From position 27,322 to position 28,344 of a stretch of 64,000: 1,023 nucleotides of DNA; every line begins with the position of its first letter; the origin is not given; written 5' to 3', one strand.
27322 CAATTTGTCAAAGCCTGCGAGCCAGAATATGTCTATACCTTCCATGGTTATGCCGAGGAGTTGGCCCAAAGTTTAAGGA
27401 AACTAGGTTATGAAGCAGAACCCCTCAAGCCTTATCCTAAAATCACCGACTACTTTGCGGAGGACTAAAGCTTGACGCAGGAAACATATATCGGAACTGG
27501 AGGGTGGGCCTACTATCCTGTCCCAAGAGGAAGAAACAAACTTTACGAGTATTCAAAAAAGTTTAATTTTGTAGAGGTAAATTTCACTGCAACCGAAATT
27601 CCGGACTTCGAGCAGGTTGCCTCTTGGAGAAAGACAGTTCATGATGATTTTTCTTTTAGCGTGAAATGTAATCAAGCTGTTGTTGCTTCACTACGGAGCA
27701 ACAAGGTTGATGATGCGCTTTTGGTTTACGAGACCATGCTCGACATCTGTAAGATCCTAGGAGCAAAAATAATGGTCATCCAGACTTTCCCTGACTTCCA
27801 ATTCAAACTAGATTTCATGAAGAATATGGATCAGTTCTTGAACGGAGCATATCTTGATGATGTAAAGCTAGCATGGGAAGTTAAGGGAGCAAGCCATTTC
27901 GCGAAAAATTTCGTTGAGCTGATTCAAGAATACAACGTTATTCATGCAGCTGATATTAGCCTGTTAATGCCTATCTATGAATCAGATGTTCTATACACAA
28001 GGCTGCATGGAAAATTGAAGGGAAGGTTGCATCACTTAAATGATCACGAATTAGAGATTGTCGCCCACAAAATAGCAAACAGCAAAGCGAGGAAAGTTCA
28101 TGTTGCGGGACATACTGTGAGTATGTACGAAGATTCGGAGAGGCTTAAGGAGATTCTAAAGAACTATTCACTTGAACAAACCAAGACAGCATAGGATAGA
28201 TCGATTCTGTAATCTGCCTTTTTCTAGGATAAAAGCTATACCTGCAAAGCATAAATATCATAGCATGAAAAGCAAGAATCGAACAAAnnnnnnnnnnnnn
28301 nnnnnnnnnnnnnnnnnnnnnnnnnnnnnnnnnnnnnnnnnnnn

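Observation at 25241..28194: Divergent four-gene cassette: GIY-YIG-like + DUF72 | beta-CASP metallo-beta-lactamase + DUF72-like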

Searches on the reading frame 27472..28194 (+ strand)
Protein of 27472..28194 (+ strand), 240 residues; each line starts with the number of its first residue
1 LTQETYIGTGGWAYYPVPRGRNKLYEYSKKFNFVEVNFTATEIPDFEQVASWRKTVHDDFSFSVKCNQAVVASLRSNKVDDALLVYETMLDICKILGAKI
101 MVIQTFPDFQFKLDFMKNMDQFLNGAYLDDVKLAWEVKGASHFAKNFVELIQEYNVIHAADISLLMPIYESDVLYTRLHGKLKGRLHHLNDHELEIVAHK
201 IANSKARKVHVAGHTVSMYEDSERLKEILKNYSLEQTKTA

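Call 4: search_protein_families(library=pfam, proteins=[window:27472-28194:+], max_evalue=0.1)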
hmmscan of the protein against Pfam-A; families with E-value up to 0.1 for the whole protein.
window:27472-28194:+ (240 aa): 3 families
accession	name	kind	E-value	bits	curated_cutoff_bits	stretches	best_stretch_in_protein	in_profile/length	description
PF01904.24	DUF72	-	1.9e-26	93.9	25.3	1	19-214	6-200/217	Protein of unknown function DUF72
PF05595.16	DUF771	-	0.042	14.4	22.9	0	6-39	55-88/90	Domain of unknown function (DUF771)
PF10477.14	EIF4E-T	-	0.087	12.2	28.5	0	63-148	293-376/663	Nucleocytoplasmic shuttling protein for mRNA cap-binding EIF4E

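Call 5: search_protein_families(library=ncbifam, proteins=[window:27472-28194:+], max_evalue=0.1)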
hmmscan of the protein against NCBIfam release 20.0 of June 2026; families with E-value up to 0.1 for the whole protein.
window:27472-28194:+ (240 aa): 1 family
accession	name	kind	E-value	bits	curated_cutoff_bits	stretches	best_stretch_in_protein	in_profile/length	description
NF007637.0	PRK10302.1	equivalog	1.6e-09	37.4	412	1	6-146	3-140/272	hypothetical protein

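Call 17: find_homologous_proteins(query=window:27472-28194:+)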
Query window:27472-28194:+ (240 aa): 7 proteins with E <= 0.001 among 266 candidates.
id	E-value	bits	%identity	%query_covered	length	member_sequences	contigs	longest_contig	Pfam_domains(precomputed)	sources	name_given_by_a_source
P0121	4.4e-158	542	100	100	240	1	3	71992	PF01904.25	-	-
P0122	1.7e-42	164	41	93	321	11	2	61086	PF01904.25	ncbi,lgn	-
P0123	9.3e-41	158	39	94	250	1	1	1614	PF01904.25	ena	-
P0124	2.9e-38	150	37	93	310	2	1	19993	PF01904.25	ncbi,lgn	-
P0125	1.1e-36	145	36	92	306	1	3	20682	PF01904.25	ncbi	-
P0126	4.5e-36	143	36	93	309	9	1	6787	PF01904.25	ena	-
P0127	9.6e-36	142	35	92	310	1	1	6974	PF01904.25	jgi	jgi:uncharacterized protein YecE (DUF72 family)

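Call 18: find_encoding_contigs(protein=P0122, flank=6000, max_places=2)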
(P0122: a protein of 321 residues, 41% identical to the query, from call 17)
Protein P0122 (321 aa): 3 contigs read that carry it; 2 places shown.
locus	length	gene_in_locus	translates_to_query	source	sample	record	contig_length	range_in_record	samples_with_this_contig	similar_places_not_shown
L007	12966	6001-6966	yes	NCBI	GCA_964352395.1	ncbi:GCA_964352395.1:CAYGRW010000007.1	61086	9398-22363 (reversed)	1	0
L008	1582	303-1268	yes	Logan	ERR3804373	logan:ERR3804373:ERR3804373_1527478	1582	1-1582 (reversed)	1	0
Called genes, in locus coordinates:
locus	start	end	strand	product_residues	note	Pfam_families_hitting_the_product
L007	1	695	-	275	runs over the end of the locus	-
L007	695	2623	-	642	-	PF02463:SMC_N, PF13175:AAA_15, PF13476:AAA_23, PF13304:AAA_21 (faint)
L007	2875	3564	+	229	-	-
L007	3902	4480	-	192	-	PF00339:Arrestin_N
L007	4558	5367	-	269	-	-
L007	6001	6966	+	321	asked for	PF01904:DUF72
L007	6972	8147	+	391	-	PF01904:DUF72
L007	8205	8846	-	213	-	PF02811:PHP, PF13263:PHP_C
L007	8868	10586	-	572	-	PF00133:tRNA-synt_1, PF09334:tRNA-synt_1g, PF08264:Anticodon_1, PF19303:Anticodon_3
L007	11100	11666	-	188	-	-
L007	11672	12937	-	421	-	PF02005:TRM, PF02475:TRM5-TYW2_MTfase (faint), PF03602:Cons_hypoth95, PF10294:Methyltransf_16 (weak), PF13847:Methyltransf_31 (weak)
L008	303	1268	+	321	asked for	PF01904:DUF72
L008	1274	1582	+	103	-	?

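Call 19: find_encoding_contigs(protein=P0124, flank=6000, max_places=2)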
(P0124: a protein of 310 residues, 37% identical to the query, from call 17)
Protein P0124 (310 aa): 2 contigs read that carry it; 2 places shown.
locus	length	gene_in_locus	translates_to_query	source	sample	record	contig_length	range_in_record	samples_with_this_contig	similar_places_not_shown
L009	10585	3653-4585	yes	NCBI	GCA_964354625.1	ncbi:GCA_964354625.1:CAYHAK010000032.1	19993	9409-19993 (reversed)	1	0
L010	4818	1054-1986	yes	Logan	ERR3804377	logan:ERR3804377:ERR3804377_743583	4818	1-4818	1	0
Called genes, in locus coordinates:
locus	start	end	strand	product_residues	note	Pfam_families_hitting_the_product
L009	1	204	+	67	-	?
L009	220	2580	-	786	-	PF03104:DNA_pol_B_exo1 (faint), PF00136:DNA_pol_B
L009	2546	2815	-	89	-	PF26485:DUF8156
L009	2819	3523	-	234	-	PF08423:Rad51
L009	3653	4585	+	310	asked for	PF01904:DUF72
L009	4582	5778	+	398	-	PF01904:DUF72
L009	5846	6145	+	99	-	-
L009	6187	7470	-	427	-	-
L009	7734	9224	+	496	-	PF00701:DHDPS, PF08714:Fae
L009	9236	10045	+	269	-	PF14801:TrmI-like_N, PF01135:PCMT, PF08704:GCD14, PF13847:Methyltransf_31, PF13649:Methyltransf_25 (weak)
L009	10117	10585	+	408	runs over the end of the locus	PF01321:Creatinase_N, PF00557:Peptidase_M24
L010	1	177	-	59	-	?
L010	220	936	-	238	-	PF08423:Rad51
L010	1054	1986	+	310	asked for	PF01904:DUF72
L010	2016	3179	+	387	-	PF01904:DUF72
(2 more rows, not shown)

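Call 20: find_encoding_contigs(protein=P0125, flank=6000, max_places=2)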
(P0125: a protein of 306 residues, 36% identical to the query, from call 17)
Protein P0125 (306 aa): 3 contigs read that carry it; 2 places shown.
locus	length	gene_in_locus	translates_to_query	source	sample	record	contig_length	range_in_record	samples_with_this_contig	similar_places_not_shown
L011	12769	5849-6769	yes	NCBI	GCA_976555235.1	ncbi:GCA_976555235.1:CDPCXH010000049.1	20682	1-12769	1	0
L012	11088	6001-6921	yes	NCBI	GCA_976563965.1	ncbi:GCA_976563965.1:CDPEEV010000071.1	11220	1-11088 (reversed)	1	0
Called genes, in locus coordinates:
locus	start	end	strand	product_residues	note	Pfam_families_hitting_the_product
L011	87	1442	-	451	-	PF23023:Anti-Pycsar_Apyc1 (faint), PF00753:Lactamase_B (faint), PF12706:Lactamase_B_2, PF07521:RMMBL (weak)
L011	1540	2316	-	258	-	PF12705:PDDEXK_1, PF09810:Exo5 (faint)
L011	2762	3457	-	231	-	PF02353:CMAS (weak), PF01209:Ubie_methyltran, PF13489:Methyltransf_23, PF06325:PrmA (weak), PF13649:Methyltransf_25, PF13847:Methyltransf_31, PF08241:Methyltransf_11, PF08242:Methyltransf_12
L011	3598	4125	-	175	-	PF24034:DUF7343 (weak)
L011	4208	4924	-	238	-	-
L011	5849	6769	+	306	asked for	PF01904:DUF72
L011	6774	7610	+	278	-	PF01904:DUF72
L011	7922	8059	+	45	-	-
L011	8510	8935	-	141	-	PF12840:HTH_20 (weak)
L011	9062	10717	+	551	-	PF00118:Cpn60_TCP1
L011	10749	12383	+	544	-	PF00118:Cpn60_TCP1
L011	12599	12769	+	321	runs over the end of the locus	PF00480:ROK, PF01869:BcrAD_BadFG (faint)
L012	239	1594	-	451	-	PF23023:Anti-Pycsar_Apyc1 (faint), PF00753:Lactamase_B (faint), PF12706:Lactamase_B_2, PF07521:RMMBL (weak)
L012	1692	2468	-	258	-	PF12705:PDDEXK_1, PF09810:Exo5 (faint)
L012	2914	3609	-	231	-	PF02353:CMAS (weak), PF01209:Ubie_methyltran, PF13489:Methyltransf_23, PF06325:PrmA (weak), PF13649:Methyltransf_25, PF13847:Methyltransf_31, PF08241:Methyltransf_11, PF08242:Methyltransf_12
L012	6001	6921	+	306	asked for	PF01904:DUF72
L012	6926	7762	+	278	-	PF01904:DUF72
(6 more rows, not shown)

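Call 23: find_related_loci(query=A1, collection=genome_contigs, flank=10000)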
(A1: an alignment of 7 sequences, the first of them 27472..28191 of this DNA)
Query A1 (240 aa) in genome_contigs; peptide patterns used: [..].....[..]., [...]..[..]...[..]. (x = any residue, [..] = any of these).
217 stretches matched a pattern; 147 encode a relative of the query (tblastn E <= 1e-3); the best 80 are kept; 80 distinct loci.
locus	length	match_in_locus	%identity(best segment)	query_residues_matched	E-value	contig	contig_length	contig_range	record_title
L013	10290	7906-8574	38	4-226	1e-51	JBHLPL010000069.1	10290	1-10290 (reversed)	MAG: Promethearchaeota archaeon isolate H2M.186 H2M.186@7624, whole genome shotgun sequence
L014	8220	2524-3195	39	4-226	8e-51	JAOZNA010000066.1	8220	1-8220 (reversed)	MAG: Candidatus Bathyarchaeota archaeon isolate GMC4_bin_42_sub GMC4_14246_length_8220_cov_8.343784, whole genome shotgu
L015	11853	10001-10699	38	4-236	7e-51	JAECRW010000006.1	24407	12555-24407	MAG: Candidatus Sifarchaeum marinoarchaea isolate CR_Bin_042_1 NODE_7_length_24407_cov_10.462762, whole genome shotgun s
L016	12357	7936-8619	41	1-226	6e-50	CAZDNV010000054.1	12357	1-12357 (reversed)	MAG TPA_asm: uncultured Candidatus Bathyarchaeia archaeon isolate binchicken_co91_418 genome assembly, contig: NODE_6200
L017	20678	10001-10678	39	3-226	2e-49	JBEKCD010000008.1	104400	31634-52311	MAG: Candidatus Bathyarchaeia archaeon isolate SPRUCE 151 SPRUCE_151_8, whole genome shotgun sequence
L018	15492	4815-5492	39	3-226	2e-49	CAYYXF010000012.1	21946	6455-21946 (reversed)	MAG TPA_asm: uncultured Candidatus Bathyarchaeia archaeon isolate binchicken_co33_214 genome assembly, contig: NODE_2381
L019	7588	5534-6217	38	4-234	2e-49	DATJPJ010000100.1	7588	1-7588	MAG TPA_asm: Candidatus Nanoarchaeia archaeon isolate SMAG_U14910 k141_2412423, whole genome shotgun sequence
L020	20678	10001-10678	39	3-226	1e-49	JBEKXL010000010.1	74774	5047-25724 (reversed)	MAG: Candidatus Bathyarchaeia archaeon isolate SPRUCE 650 SPRUCE_650_10, whole genome shotgun sequence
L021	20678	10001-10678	39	3-226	3e-49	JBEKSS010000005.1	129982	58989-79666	MAG: Candidatus Bathyarchaeia archaeon isolate SPRUCE 53 SPRUCE_53_5, whole genome shotgun sequence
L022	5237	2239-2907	39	4-226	3e-49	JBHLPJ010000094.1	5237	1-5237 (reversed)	MAG: Promethearchaeota archaeon isolate H2M.176 H2M.176@28792, whole genome shotgun sequence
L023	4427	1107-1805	36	4-236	2e-48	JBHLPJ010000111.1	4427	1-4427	MAG: Promethearchaeota archaeon isolate H2M.176 H2M.176@40204, whole genome shotgun sequence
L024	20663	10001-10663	40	7-226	2e-48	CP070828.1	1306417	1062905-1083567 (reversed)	MAG: Candidatus Bathyarchaeota archaeon isolate bin1093 chromosome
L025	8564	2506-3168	40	7-226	2e-48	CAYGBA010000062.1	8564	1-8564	MAG TPA_asm: uncultured Candidatus Bathyarchaeia archaeon isolate ERP108616_co2_86 genome assembly, contig: NODE_16144_l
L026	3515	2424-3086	41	7-226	5e-48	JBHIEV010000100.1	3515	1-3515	MAG: Candidatus Bathyarchaeia archaeon isolate b2.sp2_bin.20 NODE_14049_length_3515_cov_20.321965, whole genome shotgun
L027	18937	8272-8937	40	7-226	4e-48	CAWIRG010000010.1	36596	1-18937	MAG: Candidatus Bathyarchaeota archaeon isolate MFD04408.bin.2.30 genome assembly, contig: contig_38194, whole genome sh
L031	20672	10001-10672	37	4-226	1e-47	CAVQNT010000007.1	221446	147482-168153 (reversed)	MAG: Candidatus Bathyarchaeota archaeon isolate MFD04408.bin.1.228 genome assembly, contig: contig_58755, whole genome s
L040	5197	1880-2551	36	4-226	8e-46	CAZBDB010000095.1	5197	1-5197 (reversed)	MAG TPA_asm: uncultured Candidatus Bathyarchaeia archaeon isolate SRP239594_co1_36 genome assembly, contig: NODE_11851_l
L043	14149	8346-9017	36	4-226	5e-46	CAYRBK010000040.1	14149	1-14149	MAG TPA_asm: uncultured Candidatus Bathyarchaeia archaeon isolate binchicken_co124_317 genome assembly, contig: NODE_253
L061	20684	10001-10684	37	1-226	2e-44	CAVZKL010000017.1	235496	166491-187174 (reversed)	MAG: Candidatus Bathyarchaeota archaeon isolate MFD04408.bin.2.64 genome assembly, contig: contig_63696, whole genome sh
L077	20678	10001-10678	37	3-226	4e-43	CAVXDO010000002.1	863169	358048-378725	MAG: Candidatus Bathyarchaeota archaeon isolate MFD04408.bin.1.92 genome assembly, contig: contig_16716, whole genome sh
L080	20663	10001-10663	37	7-226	3e-43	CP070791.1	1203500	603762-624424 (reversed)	MAG: Candidatus Bathyarchaeota archaeon isolate bin1445 chromosome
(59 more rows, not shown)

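Call 32: search_solved_structures(query=A1, max_evalue=0.01, show_alignments=1)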
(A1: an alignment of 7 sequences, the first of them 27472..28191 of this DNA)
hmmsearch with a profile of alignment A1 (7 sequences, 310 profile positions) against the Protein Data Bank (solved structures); distinct sequences matched with E-value up to 0.01: 2.
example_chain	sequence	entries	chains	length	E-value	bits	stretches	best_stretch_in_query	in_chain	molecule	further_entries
1vpy_A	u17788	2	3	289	4e-09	39.4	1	19-151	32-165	PROTEIN (hypothetical protein EF0366) | hypothetical protein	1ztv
1vpq_A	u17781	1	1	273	9.7e-08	34.8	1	28-184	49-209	hypothetical protein TM1631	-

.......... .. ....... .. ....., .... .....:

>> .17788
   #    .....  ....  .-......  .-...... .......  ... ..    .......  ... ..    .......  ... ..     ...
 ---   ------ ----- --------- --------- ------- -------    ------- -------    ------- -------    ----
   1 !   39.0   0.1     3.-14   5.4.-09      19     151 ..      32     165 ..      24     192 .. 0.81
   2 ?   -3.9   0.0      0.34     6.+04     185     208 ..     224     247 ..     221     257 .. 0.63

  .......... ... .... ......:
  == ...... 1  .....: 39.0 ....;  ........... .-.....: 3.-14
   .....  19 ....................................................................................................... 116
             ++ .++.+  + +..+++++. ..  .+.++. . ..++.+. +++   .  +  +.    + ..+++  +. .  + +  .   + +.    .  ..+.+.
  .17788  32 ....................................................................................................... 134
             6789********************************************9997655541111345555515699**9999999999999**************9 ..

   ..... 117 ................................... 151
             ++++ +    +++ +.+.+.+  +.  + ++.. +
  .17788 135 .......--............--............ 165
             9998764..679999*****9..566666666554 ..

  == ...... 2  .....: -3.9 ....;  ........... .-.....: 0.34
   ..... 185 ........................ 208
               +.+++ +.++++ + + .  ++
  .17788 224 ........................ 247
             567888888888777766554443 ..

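Call 47: search_protein_families(library=ncbifam, proteins=[L040:2799-4052:-, L077:15228-16598:-], max_evalue=0.001)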
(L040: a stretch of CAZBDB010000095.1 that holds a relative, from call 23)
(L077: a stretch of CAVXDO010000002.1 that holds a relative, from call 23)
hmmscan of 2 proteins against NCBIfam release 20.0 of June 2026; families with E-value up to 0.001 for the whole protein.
L040:2799-4052:- (417 aa): 4 families
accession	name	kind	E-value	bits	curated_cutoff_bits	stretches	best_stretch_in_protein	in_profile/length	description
TIGR04122.1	Xnuc_lig_assoc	equivalog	3.1e-41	141.3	325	1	38-344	17-322/326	ligase-associated DNA damage response exonuclease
TIGR03675.1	arCOG00543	equivalog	1.7e-17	62.9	580.2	1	104-212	313-431/631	beta-CASP ribonuclease aCPSF1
NF045584.1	cas14_MBL_CASP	equivalog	1.2e-12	47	800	1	86-213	119-244/612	type VII CRISPR-associated protein Cas14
TIGR02651.1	RNase_Z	equivalog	8.2e-06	25.1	292.95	0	15-64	8-68/302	ribonuclease Z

L077:15228-16598:- (456 aa): 7 families
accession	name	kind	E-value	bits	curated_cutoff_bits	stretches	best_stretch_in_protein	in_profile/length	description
TIGR00649.1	MG423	subfamily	3.4e-32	111.6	400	1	22-429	6-385/546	RNase J family beta-CASP ribonuclease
NF047419.1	RNase_J1_RnjA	exception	3.8e-23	82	820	1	22-281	7-249/549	ribonuclease J1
TIGR03675.1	arCOG00543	equivalog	1.5e-10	40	580.2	1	12-126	170-266/631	beta-CASP ribonuclease aCPSF1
NF045584.1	cas14_MBL_CASP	equivalog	0.00012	20.5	800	0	88-111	47-70/612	type VII CRISPR-associated protein Cas14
TIGR02651.1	RNase_Z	equivalog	0.00017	20.8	292.95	1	88-185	48-152/302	ribonuclease Z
NF012229.1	bla_class_B_core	domain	0.00061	20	100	0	89-144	49-102/139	metallo-beta-lactamase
NF041851.1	cyc_nuc_deg_phdiest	equivalog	0.00068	19.1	400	0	143-195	114-166/253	cyclic nucleotide-degrading phosphodiesterase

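Call 54: search_protein_families(library=pfam, proteins=[P0122, L007:6972-8147:+, L061:10001-11980:+, L043:11794-14097:+, L080:9133-9840:-, L031:11779-12051:+, L018:7812-9545:-, L027:5243-6493:+, L040:2799-4052:-], max_evalue=0.01)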
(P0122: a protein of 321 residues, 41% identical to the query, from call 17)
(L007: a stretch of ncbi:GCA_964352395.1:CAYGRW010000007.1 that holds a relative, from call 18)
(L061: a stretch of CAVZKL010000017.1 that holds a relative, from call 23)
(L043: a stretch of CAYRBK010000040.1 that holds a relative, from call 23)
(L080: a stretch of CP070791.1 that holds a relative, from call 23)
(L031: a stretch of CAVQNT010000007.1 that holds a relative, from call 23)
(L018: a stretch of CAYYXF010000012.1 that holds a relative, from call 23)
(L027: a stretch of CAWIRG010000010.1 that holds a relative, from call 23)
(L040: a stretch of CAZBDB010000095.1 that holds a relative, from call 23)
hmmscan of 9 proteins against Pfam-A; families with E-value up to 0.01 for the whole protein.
P0122 (321 aa): 2 families
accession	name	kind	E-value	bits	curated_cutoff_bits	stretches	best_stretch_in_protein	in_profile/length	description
PF01904.24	DUF72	-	1.7e-34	120.2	25.3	1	30-226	8-200/217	Protein of unknown function DUF72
PF11387.14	DUF2795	-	0.0021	18.3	25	0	259-277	7-24/54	Protein of unknown function (DUF2795)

L007:6972-8147:+ (391 aa): 1 family
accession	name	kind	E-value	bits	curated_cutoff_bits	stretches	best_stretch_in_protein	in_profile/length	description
PF01904.24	DUF72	-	6.6e-66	222.9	25.3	1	28-246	7-217/217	Protein of unknown function DUF72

L061:10001-11980:+ (659 aa): 1 family
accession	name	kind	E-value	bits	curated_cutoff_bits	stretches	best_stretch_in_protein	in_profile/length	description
PF01904.24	DUF72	-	1.3e-95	320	25.3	2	343-560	7-216/217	Protein of unknown function DUF72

L043:11794-14097:+ (767 aa): 2 families
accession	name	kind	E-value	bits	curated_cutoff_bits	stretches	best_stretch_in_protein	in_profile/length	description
PF00136.26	DNA_pol_B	-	4.4e-34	118.5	23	1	348-745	23-451/453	DNA polymerase family B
PF03104.25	DNA_pol_B_exo1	-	3.6e-05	23.7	23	1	219-303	145-224/242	DNA polymerase family B, exonuclease domain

L080:9133-9840:- (235 aa): 2 families
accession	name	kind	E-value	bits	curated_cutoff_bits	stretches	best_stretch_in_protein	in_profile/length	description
PF08423.17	Rad51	-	9.4e-17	61.5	22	1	16-137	11-134/244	Rad51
PF03796.21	DnaB_C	-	0.0096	15.8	27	0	14-53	3-42/255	DnaB-like helicase C terminal domain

L031:11779-12051:+ (90 aa): 2 families
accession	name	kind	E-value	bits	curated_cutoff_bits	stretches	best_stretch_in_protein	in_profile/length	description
PF20648.2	DUF6809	-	0.0032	18.7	27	1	4-47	22-65/85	Family of unknown function (DUF6809)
PF12731.12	Mating_N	-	0.0043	17.6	21.4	0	58-88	22-52/95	Mating-type protein beta 1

L018:7812-9545:- (577 aa): 6 families
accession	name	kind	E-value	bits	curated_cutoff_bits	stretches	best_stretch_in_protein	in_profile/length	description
PF00069.31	Pkinase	-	8.4e-07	29.1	31.7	1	386-492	45-147/263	Protein kinase domain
PF01636.29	APH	-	9.7e-05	22.7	23.2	0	334-462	9-110/239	Phosphotransferase enzyme family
PF03109.22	ABC1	-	0.00022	20.9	22.9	1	394-487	123-211/244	ABC1 atypical kinase-like domain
PF06293.20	Kdo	-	0.00033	20.6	21.3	1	379-492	52-171/207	Lipopolysaccharide kinase (Kdo/WaaP) family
PF01163.29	RIO1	-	0.00071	19.7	22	1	386-490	55-151/187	RIO domain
PF05968.16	Bacillus_PapR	-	0.0063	17.3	27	0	456-479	10-34/48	Bacillus PapR protein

L027:5243-6493:+ (416 aa): 0 families

L040:2799-4052:- (417 aa): 3 families
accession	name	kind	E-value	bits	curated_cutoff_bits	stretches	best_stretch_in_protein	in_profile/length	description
PF12706.13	Lactamase_B_2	-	1.5e-06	28.4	27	1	47-166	30-171/200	Beta-lactamase superfamily domain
PF00753.33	Lactamase_B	-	5.3e-05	23.7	22.7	1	51-144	47-158/196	Metallo-beta-lactamase superfamily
PF16661.11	Lactamase_B_6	-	0.0014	18.4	27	1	99-137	125-163/193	Metallo-beta-lactamase superfamily domain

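Call 68: predict_structure(alignment_id=A1)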
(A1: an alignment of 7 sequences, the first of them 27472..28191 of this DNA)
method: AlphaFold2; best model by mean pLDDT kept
length: 240 residues; sequences in the alignment: 7
mean_pLDDT: 65.7   pTM: 0.67
mean pLDDT of the five models: 65.7, 63.4, 57.4, 55.6, 52.6
residues with pLDDT >= 90: 9; 70-90: 95; 50-70: 85; < 50: 51
segments of 3 or more residues with pLDDT < 50: 1-21, 30-33, 39-41, 165-167, 178-187, 213-219
pLDDT, mean of each block of 10 residues (from residue 1): 41 40 54 50 74 75 73 88 88 85 78 87 83 74 73 73 51 50 46 68 61 47 63 55
secondary structure, 60 per line:
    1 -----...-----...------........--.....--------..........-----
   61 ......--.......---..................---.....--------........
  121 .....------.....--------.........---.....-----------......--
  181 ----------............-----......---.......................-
elements in order: E6-8 E14-16 H23-30 E33-37 H46-55 E61-66 H69-75 H79-96 E100-104 H113-125 E132-136 H145-153 E157-161 E173-178 H191-202 E208-213 H217-239
